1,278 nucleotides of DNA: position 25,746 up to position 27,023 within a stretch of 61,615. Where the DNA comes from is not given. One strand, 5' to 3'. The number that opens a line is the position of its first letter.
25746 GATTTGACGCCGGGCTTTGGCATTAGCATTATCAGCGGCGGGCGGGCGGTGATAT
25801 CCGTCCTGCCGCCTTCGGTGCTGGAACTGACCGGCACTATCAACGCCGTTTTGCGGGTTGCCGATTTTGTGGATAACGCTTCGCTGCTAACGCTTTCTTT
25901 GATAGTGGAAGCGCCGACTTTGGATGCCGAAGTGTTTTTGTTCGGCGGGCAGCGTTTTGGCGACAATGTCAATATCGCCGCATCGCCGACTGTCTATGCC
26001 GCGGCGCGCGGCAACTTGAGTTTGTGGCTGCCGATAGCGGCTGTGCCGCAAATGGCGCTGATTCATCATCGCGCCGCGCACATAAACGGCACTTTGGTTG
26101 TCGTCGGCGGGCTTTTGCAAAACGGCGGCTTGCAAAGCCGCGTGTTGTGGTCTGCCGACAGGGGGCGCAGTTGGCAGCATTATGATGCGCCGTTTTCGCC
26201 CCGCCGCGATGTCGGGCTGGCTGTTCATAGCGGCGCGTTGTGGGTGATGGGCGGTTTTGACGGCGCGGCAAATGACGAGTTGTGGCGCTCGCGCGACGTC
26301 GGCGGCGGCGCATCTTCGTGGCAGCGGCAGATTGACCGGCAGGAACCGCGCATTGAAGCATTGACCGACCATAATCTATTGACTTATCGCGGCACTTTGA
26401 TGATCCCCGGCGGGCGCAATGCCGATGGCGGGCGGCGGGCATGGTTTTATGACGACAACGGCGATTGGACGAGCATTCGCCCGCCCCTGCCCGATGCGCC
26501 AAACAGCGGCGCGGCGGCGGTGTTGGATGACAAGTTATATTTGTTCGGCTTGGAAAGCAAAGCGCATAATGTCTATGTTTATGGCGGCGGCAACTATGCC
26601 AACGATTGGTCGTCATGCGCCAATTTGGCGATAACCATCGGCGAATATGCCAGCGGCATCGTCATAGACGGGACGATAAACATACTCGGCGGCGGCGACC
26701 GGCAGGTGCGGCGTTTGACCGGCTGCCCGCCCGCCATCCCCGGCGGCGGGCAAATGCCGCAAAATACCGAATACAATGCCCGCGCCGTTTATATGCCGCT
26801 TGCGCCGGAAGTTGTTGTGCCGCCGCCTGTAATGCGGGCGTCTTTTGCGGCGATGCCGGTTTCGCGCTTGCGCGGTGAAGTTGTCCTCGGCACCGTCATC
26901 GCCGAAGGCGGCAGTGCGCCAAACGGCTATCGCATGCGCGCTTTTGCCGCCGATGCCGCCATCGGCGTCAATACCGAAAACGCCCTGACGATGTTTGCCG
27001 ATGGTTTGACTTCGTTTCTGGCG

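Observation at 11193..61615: One uninterrupted >50.4-kb ORF (>16,807 codons) occupies 82% of the window and is absent from the ORF track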

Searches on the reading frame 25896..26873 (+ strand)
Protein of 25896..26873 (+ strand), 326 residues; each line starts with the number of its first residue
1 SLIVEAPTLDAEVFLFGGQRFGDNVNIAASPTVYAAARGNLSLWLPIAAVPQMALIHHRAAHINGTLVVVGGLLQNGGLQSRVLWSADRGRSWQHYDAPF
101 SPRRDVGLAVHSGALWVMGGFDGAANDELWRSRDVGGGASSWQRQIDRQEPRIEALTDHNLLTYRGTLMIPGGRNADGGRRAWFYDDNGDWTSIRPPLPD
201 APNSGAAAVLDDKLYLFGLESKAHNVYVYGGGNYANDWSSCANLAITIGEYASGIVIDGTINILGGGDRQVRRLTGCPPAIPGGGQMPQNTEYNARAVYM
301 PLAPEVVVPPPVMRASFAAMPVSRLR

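Call 36: search_protein_families(library=pfam, proteins=[window:25896-26873:+], max_evalue=0.1)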
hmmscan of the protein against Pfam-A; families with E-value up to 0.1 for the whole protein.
window:25896-26873:+ (326 aa): 7 families
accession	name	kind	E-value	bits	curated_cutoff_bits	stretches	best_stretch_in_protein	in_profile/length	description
PF24681.1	Kelch_KLHDC2_KLHL20_DRC7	-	9.1e-11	41.9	50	2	10-218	8-220/221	KLHDC2/KLHL20/DRC7 Kelch-repeats domain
PF01344.31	Kelch_1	-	5.5e-08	32.6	20.1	1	102-126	1-23/46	Kelch motif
PF24981.1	Beta-prop_ATRN-LZTR1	-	9.9e-08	32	50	2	115-237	1-120/289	Attractin/LZTR1 beta-propeller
PF24996.1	NANM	-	5.1e-06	26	45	1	196-269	2-74/350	N-acetylneuraminate epimerase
PF13964.12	Kelch_6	-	9.5e-06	25.9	25.3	0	57-98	4-45/50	Kelch motif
PF15902.12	Sortilin-Vps10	-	0.0084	15.4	33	1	80-146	44-116/446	Sortilin, neurotensin receptor 3,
PF07646.21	Kelch_2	-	0.025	15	21.3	0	57-93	4-41/48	Kelch motif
